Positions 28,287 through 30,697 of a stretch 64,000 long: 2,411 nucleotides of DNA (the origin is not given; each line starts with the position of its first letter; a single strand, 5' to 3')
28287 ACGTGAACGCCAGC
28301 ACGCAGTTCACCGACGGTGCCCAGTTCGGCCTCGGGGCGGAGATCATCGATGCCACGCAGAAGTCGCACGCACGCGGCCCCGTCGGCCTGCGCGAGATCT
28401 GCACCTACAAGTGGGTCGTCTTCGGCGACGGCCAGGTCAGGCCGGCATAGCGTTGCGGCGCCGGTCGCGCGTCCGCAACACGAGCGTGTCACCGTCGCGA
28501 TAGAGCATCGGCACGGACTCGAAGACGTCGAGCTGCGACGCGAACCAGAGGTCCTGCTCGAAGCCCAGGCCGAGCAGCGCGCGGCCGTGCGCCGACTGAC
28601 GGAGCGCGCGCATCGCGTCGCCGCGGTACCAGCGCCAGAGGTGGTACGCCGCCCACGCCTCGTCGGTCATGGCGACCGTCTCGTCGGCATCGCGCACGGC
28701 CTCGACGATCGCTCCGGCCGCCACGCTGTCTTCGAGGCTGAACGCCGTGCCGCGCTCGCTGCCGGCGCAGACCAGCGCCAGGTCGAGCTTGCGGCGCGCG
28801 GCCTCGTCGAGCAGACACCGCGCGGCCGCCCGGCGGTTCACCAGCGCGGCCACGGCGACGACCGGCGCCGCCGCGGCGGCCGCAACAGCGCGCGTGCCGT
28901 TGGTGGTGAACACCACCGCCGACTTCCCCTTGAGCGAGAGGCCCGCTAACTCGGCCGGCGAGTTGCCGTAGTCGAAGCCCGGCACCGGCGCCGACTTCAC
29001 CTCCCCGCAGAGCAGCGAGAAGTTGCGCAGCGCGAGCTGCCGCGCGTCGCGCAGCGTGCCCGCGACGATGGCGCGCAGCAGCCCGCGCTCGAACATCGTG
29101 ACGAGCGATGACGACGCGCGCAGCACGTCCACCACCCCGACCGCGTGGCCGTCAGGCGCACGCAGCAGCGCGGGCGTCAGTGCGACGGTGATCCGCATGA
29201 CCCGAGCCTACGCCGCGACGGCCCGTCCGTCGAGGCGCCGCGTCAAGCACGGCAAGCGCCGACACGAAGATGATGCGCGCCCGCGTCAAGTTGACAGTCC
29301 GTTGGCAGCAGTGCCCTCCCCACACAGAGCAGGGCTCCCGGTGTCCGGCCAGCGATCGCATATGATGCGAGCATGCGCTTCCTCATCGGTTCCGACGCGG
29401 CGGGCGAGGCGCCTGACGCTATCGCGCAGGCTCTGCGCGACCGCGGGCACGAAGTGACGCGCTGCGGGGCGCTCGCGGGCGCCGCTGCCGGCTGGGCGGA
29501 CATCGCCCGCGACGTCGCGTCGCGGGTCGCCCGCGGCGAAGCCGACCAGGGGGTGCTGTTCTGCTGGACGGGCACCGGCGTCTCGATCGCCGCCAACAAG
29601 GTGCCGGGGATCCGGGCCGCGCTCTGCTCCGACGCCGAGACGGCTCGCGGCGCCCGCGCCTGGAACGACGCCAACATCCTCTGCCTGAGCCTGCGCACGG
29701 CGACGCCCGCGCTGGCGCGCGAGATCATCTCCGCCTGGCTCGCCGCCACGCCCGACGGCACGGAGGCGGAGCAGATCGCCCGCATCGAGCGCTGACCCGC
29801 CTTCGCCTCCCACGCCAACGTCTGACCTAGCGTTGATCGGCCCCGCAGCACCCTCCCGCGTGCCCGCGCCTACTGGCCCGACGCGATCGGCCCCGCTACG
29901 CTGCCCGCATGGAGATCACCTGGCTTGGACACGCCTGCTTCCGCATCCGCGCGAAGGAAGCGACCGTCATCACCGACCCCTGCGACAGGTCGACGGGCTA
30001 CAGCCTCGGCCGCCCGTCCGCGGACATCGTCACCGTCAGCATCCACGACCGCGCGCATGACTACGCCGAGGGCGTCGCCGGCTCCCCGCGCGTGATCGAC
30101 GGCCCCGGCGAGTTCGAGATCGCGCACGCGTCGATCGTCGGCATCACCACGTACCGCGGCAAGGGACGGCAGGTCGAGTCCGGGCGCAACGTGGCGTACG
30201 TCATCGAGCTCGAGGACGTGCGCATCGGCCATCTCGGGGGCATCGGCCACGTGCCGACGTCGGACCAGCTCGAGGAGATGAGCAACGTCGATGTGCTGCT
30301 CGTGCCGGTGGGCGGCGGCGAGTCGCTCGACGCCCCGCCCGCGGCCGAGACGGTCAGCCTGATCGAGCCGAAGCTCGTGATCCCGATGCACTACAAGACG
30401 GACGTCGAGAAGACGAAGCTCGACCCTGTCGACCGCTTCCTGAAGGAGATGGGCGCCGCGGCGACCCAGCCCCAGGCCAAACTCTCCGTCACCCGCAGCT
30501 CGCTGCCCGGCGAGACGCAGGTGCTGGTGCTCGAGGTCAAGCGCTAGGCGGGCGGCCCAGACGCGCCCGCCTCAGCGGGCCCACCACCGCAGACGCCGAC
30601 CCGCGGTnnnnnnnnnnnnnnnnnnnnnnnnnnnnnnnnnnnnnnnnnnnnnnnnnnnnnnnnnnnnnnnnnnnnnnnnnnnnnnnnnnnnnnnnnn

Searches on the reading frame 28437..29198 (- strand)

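Call 57: search_protein_families(library=pfam, proteins=[window:28437-29198:-], max_evalue=0.01)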
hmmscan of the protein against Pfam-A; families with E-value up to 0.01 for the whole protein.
window:28437-29198:- (253 aa): 1 family
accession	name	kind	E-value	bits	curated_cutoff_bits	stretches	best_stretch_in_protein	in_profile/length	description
PF04029.19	2-ph_phosp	-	2.2e-55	187.7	26.4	1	19-232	15-223/226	2-phosphosulpholactate phosphatase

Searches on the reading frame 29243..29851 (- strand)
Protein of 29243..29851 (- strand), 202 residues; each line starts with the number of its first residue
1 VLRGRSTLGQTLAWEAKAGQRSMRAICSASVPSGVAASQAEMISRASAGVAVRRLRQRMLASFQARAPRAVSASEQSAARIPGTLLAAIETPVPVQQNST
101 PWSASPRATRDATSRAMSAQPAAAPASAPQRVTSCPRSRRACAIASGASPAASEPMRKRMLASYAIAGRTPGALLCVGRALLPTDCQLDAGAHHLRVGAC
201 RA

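Call 3: search_protein_families(library=pfam, proteins=[window:29243-29851:-])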
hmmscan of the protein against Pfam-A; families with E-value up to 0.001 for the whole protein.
window:29243-29851:- (202 aa): 0 families
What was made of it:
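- Tried and rejected: Pfam scan of - strand ORFs downstream of the regulator gene (29243-30391): no hits (call 3).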

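Call 7: search_protein_families(library=ncbifam, proteins=[window:29243-29851:-], max_evalue=0.01)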
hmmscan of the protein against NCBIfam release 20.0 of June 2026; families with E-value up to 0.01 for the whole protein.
window:29243-29851:- (202 aa): 0 families

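Call 57: search_protein_families(library=pfam, proteins=[window:29286-29813:-], max_evalue=0.01)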
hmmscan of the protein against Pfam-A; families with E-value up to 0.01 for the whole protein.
window:29286-29813:- (175 aa): 0 families

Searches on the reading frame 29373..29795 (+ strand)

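Call 57: search_protein_families(library=pfam, proteins=[window:29373-29795:+], max_evalue=0.01)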
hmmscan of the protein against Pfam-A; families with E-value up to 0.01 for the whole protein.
window:29373-29795:+ (140 aa): 1 family
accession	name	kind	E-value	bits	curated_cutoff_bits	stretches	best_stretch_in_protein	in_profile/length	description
PF02502.23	LacAB_rpiB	-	1.5e-38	132.3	24.7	1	5-133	3-132/138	Ribose/Galactose Isomerase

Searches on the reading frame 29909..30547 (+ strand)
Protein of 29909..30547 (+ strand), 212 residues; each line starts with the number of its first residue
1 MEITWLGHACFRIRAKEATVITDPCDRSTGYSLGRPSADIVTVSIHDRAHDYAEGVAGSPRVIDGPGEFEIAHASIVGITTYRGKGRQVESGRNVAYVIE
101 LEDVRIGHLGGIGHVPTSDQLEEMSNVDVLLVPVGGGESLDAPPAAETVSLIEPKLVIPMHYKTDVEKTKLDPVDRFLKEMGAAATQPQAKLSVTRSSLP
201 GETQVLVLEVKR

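Call 57: search_protein_families(library=pfam, proteins=[window:29909-30547:+], max_evalue=0.01)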
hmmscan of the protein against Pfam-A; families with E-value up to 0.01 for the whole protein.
window:29909-30547:+ (212 aa): 2 families
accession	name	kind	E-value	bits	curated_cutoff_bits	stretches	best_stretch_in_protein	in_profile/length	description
PF13483.12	Lactamase_B_3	-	5.1e-46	157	24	1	2-161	1-160/160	Beta-lactamase superfamily domain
PF12706.13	Lactamase_B_2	-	1.2e-07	32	27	1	63-162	90-200/200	Beta-lactamase superfamily domain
